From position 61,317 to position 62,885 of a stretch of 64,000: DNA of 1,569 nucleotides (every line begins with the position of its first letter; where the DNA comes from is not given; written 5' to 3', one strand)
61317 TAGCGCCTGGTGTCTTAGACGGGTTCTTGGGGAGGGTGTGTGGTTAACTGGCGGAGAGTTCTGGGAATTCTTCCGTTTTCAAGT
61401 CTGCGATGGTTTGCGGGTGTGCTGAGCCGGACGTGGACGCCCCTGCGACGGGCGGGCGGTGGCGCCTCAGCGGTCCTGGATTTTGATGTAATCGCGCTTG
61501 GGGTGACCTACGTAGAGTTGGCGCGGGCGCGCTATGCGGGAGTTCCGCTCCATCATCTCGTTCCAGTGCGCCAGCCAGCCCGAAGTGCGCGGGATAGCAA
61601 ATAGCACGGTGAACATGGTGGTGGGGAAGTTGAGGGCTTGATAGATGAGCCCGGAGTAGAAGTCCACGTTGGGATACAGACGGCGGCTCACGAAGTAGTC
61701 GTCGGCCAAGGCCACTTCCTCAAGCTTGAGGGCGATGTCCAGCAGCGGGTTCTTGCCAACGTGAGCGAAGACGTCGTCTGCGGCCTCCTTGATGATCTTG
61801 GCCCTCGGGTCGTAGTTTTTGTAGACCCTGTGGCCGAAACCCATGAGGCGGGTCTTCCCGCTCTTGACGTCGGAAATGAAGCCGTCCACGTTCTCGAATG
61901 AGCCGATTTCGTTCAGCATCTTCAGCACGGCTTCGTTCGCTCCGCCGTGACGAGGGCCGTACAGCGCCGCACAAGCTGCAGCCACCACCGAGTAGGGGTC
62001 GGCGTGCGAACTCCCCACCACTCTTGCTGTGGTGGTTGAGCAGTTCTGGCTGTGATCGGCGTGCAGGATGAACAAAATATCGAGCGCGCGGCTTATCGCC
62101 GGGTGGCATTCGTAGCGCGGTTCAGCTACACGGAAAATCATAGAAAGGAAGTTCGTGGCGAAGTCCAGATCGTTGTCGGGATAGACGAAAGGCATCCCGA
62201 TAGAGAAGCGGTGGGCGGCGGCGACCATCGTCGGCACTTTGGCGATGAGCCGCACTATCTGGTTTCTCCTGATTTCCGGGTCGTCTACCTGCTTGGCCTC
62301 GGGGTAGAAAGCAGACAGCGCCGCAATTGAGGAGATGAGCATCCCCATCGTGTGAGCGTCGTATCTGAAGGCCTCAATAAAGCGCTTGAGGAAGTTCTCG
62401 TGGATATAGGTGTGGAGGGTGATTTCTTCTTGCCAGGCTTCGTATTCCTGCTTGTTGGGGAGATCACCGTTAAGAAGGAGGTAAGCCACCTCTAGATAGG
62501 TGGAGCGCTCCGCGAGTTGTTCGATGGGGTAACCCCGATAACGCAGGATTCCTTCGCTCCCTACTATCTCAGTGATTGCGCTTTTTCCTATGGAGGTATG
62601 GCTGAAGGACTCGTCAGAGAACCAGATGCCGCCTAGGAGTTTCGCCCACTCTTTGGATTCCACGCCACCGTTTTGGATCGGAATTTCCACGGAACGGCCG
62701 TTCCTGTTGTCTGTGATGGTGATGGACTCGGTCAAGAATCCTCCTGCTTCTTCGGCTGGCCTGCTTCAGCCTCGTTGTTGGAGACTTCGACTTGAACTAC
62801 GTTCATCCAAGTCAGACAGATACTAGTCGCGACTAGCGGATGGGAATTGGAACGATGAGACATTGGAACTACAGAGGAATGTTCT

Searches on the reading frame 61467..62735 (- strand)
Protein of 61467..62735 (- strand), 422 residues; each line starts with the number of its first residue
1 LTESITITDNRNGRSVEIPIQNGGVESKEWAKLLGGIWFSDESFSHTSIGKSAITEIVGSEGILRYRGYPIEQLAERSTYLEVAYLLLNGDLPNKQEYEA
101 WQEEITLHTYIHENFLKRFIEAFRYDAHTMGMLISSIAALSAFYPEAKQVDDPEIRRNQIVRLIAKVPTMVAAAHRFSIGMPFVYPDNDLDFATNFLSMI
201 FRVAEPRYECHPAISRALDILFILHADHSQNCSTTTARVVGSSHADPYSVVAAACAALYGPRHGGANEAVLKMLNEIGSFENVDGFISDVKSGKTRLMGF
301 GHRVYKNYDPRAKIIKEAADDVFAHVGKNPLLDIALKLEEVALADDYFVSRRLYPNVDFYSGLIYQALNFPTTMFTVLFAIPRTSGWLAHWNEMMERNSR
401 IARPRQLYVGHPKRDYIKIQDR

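Call 6: search_protein_families(library=pfam, proteins=[window:61467-62735:-])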
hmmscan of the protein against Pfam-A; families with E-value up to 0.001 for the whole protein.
window:61467-62735:- (422 aa): 1 family
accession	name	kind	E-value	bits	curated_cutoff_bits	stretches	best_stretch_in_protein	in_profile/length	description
PF00285.26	Citrate_synt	-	8.4e-137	456.4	27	1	45-405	3-357/357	Citrate synthase, C-terminal domain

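Call 16: list_cluster_members(proteins=[window:61467-62735:-, window:59564-60868:-, window:56001-59015:-])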
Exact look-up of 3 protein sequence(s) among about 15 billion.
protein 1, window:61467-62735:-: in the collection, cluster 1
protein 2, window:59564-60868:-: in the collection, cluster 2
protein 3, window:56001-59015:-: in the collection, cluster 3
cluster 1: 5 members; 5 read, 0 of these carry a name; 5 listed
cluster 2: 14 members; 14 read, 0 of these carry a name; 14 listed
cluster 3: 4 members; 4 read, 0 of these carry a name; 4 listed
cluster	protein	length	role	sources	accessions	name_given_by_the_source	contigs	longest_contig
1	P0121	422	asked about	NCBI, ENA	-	-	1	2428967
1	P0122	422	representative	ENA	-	-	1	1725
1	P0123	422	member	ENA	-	-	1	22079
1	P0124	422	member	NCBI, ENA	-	-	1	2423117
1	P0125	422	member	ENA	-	-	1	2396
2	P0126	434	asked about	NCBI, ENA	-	-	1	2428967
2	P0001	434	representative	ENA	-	-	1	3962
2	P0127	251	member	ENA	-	-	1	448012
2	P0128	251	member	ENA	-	-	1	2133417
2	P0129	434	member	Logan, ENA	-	-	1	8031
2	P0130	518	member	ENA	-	-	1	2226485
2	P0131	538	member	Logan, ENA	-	-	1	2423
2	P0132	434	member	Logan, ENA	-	-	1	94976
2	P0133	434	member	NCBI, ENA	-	-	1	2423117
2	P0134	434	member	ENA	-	-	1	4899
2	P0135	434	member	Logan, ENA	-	-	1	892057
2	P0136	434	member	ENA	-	-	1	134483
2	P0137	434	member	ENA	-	-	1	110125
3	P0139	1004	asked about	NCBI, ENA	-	-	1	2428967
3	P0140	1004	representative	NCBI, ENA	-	-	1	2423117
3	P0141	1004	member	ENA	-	-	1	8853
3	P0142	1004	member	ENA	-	-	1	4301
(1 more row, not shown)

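Call 18: find_encoding_contigs(protein=P0131, flank=10000, max_places=10)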
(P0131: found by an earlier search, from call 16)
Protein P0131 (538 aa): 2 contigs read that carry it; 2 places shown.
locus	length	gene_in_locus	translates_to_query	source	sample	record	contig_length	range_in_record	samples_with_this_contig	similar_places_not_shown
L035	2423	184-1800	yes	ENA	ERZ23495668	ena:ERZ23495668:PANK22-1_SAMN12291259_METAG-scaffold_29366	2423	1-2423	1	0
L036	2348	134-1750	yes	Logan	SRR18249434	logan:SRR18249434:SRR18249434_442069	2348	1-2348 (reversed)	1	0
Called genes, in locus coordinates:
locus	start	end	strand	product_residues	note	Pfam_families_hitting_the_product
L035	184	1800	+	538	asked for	PF01555:N6_N4_Mtase, PF04471:Mrr_cat (weak)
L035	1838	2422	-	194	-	?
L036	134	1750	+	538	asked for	PF01555:N6_N4_Mtase, PF04471:Mrr_cat (weak)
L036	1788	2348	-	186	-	?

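Call 21: find_encoding_contigs(protein=P0133, flank=10000, max_places=10)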
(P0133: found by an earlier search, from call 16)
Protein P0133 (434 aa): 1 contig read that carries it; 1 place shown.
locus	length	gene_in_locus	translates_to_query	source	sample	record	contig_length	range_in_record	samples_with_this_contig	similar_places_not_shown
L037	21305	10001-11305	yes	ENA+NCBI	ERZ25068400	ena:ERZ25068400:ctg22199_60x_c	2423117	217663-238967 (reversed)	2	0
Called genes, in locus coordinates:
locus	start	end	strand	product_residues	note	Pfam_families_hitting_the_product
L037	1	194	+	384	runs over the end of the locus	PF00108:Thiolase_N, PF00109:ketoacyl-synt (faint), PF08545:ACP_syn_III (faint), PF22691:Thiolase_C_1, PF02803:Thiolase_C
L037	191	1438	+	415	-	PF00067:p450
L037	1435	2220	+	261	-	PF23441:SDR (weak), PF00106:adh_short, PF08659:KR, PF13561:adh_short_C2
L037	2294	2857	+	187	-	PF13577:SnoaL_4, PF12680:SnoaL_2 (weak), PF14534:DUF4440 (weak)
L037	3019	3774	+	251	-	PF00596:Aldolase_II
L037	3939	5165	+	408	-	PF00067:p450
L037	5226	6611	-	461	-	PF04389:Peptidase_M28, PF01546:Peptidase_M20, PF07687:M20_dimer (weak)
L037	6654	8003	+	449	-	PF01039:Carboxyl_trans, PF03255:ACCA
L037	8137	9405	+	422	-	PF00285:Citrate_synt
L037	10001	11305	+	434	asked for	PF01555:N6_N4_Mtase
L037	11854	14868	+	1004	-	-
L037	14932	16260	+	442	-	PF07714:PK_Tyr_Ser-Thr (weak)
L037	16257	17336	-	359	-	PF00226:DnaJ, PF01556:DnaJ_C, PF00684:DnaJ_CXXCXGXG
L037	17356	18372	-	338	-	PF01628:HrcA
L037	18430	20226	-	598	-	PF00009:GTP_EFTU, PF03144:GTP_EFTU_D2 (weak), PF00679:EFG_C, PF06421:LepA_C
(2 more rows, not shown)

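Call 24: find_encoding_contigs(protein=P0130, flank=6000, max_places=10)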
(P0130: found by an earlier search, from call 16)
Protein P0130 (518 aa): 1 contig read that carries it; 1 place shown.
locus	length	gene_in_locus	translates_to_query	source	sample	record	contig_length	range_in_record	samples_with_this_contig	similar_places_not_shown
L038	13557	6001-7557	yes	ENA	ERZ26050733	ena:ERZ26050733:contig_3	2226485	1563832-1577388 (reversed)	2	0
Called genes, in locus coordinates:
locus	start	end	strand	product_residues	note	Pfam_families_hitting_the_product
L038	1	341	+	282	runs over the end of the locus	-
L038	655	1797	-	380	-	PF01571:GCV_T, PF08669:GCV_T_C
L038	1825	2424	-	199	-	PF13411:MerR_1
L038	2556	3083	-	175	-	PF02577:BFN_dom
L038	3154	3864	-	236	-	PF13411:MerR_1, PF00376:MerR (weak), PF28507:Rv1828_C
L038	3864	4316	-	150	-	PF16697:Yop-YscD_cpl, PF00498:FHA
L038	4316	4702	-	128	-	PF01597:GCV_H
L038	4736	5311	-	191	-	PF01066:CDP-OH_P_transf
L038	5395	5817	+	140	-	PF11969:DcpS_C (weak), PF01230:HIT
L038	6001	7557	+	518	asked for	PF01555:N6_N4_Mtase, PF04471:Mrr_cat (weak)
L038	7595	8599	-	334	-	PF13304:AAA_21 (weak)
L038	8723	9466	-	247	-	PF02463:SMC_N (weak), PF13175:AAA_15, PF13476:AAA_23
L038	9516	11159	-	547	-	PF09852:DUF2079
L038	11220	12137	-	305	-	PF20628:Dyp_perox_C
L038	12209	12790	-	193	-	-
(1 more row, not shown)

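Call 25: find_encoding_contigs(protein=P0135, flank=6000, max_places=10)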
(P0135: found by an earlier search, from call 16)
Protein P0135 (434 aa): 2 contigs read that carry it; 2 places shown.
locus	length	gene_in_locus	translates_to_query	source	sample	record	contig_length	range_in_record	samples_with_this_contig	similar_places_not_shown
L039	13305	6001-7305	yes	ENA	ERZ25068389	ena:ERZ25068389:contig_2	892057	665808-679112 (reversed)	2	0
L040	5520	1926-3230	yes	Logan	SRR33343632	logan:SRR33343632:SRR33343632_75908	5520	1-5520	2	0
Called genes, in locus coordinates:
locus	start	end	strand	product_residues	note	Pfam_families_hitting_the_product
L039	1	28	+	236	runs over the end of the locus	-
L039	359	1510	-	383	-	PF01571:GCV_T, PF08669:GCV_T_C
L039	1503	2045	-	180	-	PF13411:MerR_1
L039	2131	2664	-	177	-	PF02577:BFN_dom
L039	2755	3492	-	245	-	PF13411:MerR_1, PF00376:MerR (weak), PF28507:Rv1828_C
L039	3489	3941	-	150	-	PF16697:Yop-YscD_cpl, PF00498:FHA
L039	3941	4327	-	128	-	PF01597:GCV_H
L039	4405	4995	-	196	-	PF01066:CDP-OH_P_transf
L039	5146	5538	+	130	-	PF11969:DcpS_C (weak), PF01230:HIT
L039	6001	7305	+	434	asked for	PF01555:N6_N4_Mtase, PF04471:Mrr_cat (weak)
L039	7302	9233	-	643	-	PF13175:AAA_15, PF13476:AAA_23 (weak), PF02463:SMC_N (weak), PF13304:AAA_21 (weak), PF13175:AAA_15 (weak)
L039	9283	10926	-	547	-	PF09852:DUF2079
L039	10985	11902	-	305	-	PF20628:Dyp_perox_C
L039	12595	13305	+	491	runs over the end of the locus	PF08245:Mur_ligase_M, PF08353:MurT_C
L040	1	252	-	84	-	?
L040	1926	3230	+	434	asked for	PF01555:N6_N4_Mtase, PF04471:Mrr_cat (weak)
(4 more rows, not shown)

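Call 31: search_protein_families(library=padloc, proteins=[L039:7302-9233:-], max_evalue=0.01)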
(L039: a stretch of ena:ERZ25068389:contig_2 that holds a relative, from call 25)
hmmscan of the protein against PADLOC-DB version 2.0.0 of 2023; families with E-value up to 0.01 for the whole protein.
L039:7302-9233:- (643 aa): 121 families (the best 25 are shown)
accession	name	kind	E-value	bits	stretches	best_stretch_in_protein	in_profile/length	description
PDLC02979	AriA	-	1.5e-20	72.3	2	1-42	1-44/373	-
PDLC03878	NsnB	-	1.8e-20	72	2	1-45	1-45/345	-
PDLC04135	mad3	-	5.7e-17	60.3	2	1-49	1-50/374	mads_3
PDLC02980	AriA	-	1.1e-15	56.4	2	280-362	221-304/304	-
PDLC02981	AriAB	-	4.2e-15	53.5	2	313-502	328-523/694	-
PDLC00067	GajA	-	4.8e-14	49.8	2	2-44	5-47/604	AAA ATPase domain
PDLC00070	GajA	-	2.7e-13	47.4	2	2-43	3-44/596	AAA ATPase domain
PDLC00098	GajA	-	3.2e-13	47.3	2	294-428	265-399/534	AAA ATPase domain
PDLC04608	PDC-M38A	-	4.6e-13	47.6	2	278-362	232-317/367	-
PDLC00075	GajA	-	5.2e-13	46.4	2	279-365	231-314/536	AAA ATPase domain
PDLC00078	GajA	-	8.4e-13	45.9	2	3-43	4-44/580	AAA ATPase domain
PDLC00093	GajA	-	3.4e-12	43.9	1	2-44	3-46/736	AAA ATPase domain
PDLC04180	HEC-01A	-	4.8e-12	43.8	2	2-41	3-42/382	-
PDLC00271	PtuA1|PtuA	-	5.1e-12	44.1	2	2-43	3-45/421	AAA ATPase domain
PDLC00102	GajA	-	9.6e-12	42.1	2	2-43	3-45/532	AAA ATPase domain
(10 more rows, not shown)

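Call 32: search_protein_families(library=ncbifam, proteins=[L039:7302-9233:-], max_evalue=0.01)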
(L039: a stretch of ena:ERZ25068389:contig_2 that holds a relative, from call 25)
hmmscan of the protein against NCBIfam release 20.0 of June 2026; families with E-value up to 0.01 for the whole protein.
L039:7302-9233:- (643 aa): 43 families (the best 25 are shown)
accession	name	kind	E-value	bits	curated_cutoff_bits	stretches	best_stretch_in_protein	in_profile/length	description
NF047739.1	antiphage_MADS3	equivalog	1.9e-11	43.8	420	1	1-43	1-43/427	methylation-associated defense system AAA family ATPase MAD3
NF010068.0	PRK13548.1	equivalog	7.6e-09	35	261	1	311-390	157-232/261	heme ABC transporter ATP-binding protein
NF041760.1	PtuA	equivalog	1.2e-08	34.3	500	1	2-42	52-93/524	retron Ec78 anti-phage system effector ATPase PtuA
TIGR00611.2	recf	equivalog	3.9e-08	32.9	172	1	2-47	1-47/339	DNA replication/repair protein RecF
NF000355.4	ribo_prot_ABC_F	equivalog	6.2e-07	28.6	380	1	293-363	114-179/499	ribosomal protection-like ABC-F family protein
NF007082.0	PRK09536.1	equivalog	1.6e-06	27.5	537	1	296-357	140-198/402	corrinoid ABC transporter ATPase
NF009945.0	PRK13409.1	equivalog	2.3e-06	26.6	469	1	314-377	471-531/592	ribosome biogenesis/translation initiation ATPase RLI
NF040873.1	AztA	equivalog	2.8e-06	27.1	220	0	298-365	122-186/191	zinc ABC transporter ATP-binding protein AztA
TIGR03873.1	F420-0_ABC_ATP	hypoth_equivalog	7.3e-06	25.4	372.4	1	299-378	140-214/256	putative F420-0 ABC transporter ATP-binding protein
TIGR00972.1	3a0107s01c2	equivalog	1.3e-05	24.7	343.2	1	296-390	145-232/248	phosphate ABC transporter ATP-binding protein PstB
TIGR04521.1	ECF_ATPase_2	equivalog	2.8e-05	23.3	330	1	298-394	147-238/279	energy-coupling factor transporter ATPase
NF008409.0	PRK11231.1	equivalog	3.9e-05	23.1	375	0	298-378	140-215/255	Fe(3+) dicitrate ABC transporter ATP-binding protein FecE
NF000169.2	ABCF_Sal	exception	3.9e-05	22.5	725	0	297-365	132-194/542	Sal family ABC-F type ribosomal protection protein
NF011646.0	PRK15064.1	equivalog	3.9e-05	22.3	762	1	300-363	159-217/530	ABC-F family ATPase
TIGR02857.1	CydD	equivalog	6e-05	22.2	435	1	300-366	462-525/529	thiol reductant ABC exporter subunit CydD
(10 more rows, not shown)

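Call 33: find_encoding_contigs(protein=P0136, flank=3000, max_places=10)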
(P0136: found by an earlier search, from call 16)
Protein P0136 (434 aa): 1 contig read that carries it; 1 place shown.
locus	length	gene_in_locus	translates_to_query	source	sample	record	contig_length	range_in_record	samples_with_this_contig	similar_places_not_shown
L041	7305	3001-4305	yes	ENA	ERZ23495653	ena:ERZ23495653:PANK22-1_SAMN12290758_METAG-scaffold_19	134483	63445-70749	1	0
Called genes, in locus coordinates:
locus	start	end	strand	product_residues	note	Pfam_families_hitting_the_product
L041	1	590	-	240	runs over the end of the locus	PF13411:MerR_1, PF00376:MerR (weak), PF28507:Rv1828_C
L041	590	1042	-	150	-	PF16697:Yop-YscD_cpl, PF00498:FHA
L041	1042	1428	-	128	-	PF01597:GCV_H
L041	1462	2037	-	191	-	PF01066:CDP-OH_P_transf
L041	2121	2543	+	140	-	PF11969:DcpS_C (weak), PF01230:HIT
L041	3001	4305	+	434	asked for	PF01555:N6_N4_Mtase, PF04471:Mrr_cat (weak)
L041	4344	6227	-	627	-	PF02463:SMC_N, PF13175:AAA_15, PF13476:AAA_23, PF13175:AAA_15 (weak), PF13304:AAA_21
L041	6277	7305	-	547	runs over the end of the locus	PF09852:DUF2079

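Call 34: find_encoding_contigs(protein=P0137, flank=3000, max_places=10)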
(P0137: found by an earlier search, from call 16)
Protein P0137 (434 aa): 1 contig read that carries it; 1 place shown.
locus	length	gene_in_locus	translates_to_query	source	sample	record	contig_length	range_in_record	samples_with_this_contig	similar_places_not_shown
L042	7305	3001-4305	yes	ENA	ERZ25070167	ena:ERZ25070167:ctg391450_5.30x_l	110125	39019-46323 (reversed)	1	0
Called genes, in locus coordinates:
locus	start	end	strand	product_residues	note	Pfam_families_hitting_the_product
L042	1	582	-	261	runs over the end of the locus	-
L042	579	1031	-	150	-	PF16697:Yop-YscD_cpl, PF00498:FHA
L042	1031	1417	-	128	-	PF01597:GCV_H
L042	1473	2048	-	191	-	PF01066:CDP-OH_P_transf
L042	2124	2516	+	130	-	PF11969:DcpS_C (weak), PF01230:HIT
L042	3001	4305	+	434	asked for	PF01555:N6_N4_Mtase, PF04471:Mrr_cat (weak)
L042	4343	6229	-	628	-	PF00005:ABC_tran (faint), PF02463:SMC_N (faint), PF13175:AAA_15, PF13476:AAA_23, PF13555:AAA_29 (faint), PF13304:AAA_21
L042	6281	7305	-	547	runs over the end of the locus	PF09852:DUF2079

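Call 35: find_encoding_contigs(protein=P0132, flank=3000, max_places=10)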
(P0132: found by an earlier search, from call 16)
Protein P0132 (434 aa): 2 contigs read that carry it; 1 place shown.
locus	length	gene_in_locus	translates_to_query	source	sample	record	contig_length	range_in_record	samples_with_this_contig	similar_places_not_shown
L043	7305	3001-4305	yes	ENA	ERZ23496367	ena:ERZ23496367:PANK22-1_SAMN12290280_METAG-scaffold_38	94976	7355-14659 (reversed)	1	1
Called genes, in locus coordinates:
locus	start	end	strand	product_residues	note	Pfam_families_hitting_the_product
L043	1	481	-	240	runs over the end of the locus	PF13411:MerR_1, PF00376:MerR (weak), PF28507:Rv1828_C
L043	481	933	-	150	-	PF16697:Yop-YscD_cpl, PF00498:FHA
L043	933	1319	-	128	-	PF01597:GCV_H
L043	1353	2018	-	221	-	PF01066:CDP-OH_P_transf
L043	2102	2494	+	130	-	PF11969:DcpS_C (weak), PF01230:HIT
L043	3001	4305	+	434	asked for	PF01555:N6_N4_Mtase, PF04471:Mrr_cat (weak)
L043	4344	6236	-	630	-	PF02463:SMC_N, PF13175:AAA_15, PF13476:AAA_23, PF13175:AAA_15 (weak), PF13304:AAA_21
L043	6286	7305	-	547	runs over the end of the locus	PF09852:DUF2079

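Call 38: search_solved_structures(query=P0131, max_evalue=0.001)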
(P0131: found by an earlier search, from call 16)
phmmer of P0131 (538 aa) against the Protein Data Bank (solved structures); distinct sequences matched with E-value up to 0.001: 14.
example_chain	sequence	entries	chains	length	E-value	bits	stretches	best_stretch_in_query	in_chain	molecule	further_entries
6pbd_A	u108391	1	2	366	7.2e-15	57.8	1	308-359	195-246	Modification methylase CcrMI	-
8urk_A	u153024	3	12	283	1.1e-13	53.9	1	302-371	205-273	Methyltransferase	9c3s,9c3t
1g60_A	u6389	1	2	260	2.3e-12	49.6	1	309-360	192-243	Adenine-specific Methyltransferase MboIIA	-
9c3u_A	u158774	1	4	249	3.5e-12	48.9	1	302-361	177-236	Methyltransferase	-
1eg2_A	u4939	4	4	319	1.9e-10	43.3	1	286-363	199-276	MODIFICATION METHYLASE RSRI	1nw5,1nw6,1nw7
1nw8_A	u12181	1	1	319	2.1e-10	43.1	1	286-363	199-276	MODIFICATION METHYLASE RSRI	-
5hfj_A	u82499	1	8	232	3.3e-10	42.4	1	303-359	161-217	Adenine specific DNA methyltransferase (DpnA)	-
5hek_A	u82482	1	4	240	3.6e-10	42.3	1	303-359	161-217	Adenine specific DNA methyltransferase (DpnA)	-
4zcf_A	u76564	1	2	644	5.4e-09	38.4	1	12-166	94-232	Restriction endonuclease EcoP15I, modification subunit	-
2zie_A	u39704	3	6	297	2.6e-08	36.2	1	293-373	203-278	Putative modification methylase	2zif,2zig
7dsu_A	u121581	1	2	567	1.1e-07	34.1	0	101-154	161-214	Mbo45V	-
6k0w_B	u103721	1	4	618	4.1e-07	32.2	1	11-353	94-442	Adenine specific DNA methyltransferase (Mod)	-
8s9m_A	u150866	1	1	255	3.8e-06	29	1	305-361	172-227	DNA cytosine-N4 methyltransferase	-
8s9n_A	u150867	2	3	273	4.2e-06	28.9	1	305-361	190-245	DNA cytosine-N4 methyltransferase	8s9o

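Call 41: find_encoding_contigs(protein=P0141, flank=8000, max_places=10)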
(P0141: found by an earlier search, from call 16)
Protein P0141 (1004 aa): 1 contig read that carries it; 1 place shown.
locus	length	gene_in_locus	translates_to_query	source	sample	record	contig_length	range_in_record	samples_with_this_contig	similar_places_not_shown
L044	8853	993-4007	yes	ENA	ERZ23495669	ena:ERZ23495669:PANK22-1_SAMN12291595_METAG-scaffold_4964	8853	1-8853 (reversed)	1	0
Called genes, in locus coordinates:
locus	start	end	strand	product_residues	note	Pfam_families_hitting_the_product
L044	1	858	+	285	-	?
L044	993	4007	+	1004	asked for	-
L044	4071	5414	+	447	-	PF00069:Pkinase (weak), PF07714:PK_Tyr_Ser-Thr (weak)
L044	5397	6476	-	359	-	PF00226:DnaJ, PF01556:DnaJ_C, PF00684:DnaJ_CXXCXGXG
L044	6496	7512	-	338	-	PF01628:HrcA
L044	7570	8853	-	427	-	?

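Call 50: find_encoding_contigs(protein=P0128, flank=4000, max_places=10)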
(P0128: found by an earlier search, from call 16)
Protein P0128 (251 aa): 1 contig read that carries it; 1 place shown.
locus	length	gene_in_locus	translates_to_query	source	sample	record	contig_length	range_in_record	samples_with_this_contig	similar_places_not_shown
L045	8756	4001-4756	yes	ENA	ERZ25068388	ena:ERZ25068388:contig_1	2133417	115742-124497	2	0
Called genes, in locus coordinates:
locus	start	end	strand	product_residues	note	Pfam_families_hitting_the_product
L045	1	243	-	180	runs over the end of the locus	PF13411:MerR_1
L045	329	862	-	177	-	PF02577:BFN_dom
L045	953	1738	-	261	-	PF13411:MerR_1, PF00376:MerR (weak), PF28507:Rv1828_C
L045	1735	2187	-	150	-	PF16697:Yop-YscD_cpl, PF00498:FHA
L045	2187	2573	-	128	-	PF01597:GCV_H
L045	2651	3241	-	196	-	PF01066:CDP-OH_P_transf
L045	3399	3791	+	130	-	PF11969:DcpS_C (weak), PF01230:HIT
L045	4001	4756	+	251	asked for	PF01555:N6_N4_Mtase, PF04471:Mrr_cat (weak)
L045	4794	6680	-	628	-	PF00005:ABC_tran (faint), PF13175:AAA_15, PF13476:AAA_23 (weak), PF02463:SMC_N (weak), PF13304:AAA_21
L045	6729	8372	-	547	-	PF09852:DUF2079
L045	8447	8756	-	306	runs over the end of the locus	PF20628:Dyp_perox_C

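Call 54: find_related_loci(query=P0131, collection=metagenome_contigs, flank=2500)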
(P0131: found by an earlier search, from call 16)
Query P0131 (538 aa) in metagenome_contigs; peptide patterns used: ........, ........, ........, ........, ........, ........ (x = any residue, [..] = any of these).
114 stretches matched a pattern; 31 encode a relative of the query (tblastn E <= 1e-3); 31 distinct loci.
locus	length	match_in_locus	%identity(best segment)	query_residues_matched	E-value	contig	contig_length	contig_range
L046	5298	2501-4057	39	11-521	4e-114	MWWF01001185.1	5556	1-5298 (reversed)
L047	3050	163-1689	42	11-509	2e-117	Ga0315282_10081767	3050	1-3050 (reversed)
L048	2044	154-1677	40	11-522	2e-114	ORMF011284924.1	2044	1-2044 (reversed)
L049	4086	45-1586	39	15-526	1e-106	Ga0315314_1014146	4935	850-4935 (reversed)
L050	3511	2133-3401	46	12-425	6e-104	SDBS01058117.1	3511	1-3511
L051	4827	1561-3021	39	15-508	9e-98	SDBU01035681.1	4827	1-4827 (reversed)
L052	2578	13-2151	38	14-508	6e-101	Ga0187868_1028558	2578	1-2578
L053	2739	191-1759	39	11-521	4e-100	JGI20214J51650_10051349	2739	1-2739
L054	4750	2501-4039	37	13-533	7e-94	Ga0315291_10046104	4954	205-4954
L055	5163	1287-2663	36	13-522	2e-87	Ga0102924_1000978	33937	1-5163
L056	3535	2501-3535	46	14-356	1e-87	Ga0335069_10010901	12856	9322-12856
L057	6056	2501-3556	45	3-367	6e-85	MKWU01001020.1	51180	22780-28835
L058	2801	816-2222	36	6-524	4e-86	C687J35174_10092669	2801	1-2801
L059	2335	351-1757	36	6-524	2e-86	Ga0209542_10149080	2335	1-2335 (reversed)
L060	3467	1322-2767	34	6-529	1e-76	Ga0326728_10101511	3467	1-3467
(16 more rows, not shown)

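Call 55: find_related_loci(query=P0131, collection=viral_contigs, flank=2500)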
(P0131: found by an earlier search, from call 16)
Query P0131 (538 aa) in viral_contigs; peptide patterns used: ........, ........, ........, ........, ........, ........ (x = any residue, [..] = any of these).
1 stretches matched a pattern, but none encodes a relative of the query by tblastn (E <= 1e-3).

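Call 58: search_protein_families(library=pfam, proteins=[L039:7302-9233:-], max_evalue=0.01)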
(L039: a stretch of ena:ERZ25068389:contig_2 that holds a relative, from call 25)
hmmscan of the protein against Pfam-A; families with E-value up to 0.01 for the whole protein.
L039:7302-9233:- (643 aa): 6 families
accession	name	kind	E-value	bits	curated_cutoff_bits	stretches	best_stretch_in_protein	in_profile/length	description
PF13175.12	AAA_15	-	1.9e-18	67.7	32.1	2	1-42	1-44/374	AAA ATPase domain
PF13304.12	AAA_21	-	9.6e-13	49.3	27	2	284-362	225-304/304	AAA domain, putative AbiEii toxin, Type IV TA system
PF02463.25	SMC_N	-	1.9e-12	47.6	40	2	300-366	140-207/220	RecF/RecN/SMC N terminal domain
PF13476.12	AAA_23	-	2.4e-07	32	27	1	4-54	1-52/201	AAA domain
PF13555.12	AAA_29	-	0.00035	20.7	27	1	2-42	1-43/61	P-loop containing region of AAA domain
PF00005.33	ABC_tran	-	0.00048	21.2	25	0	17-42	7-32/137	ABC transporter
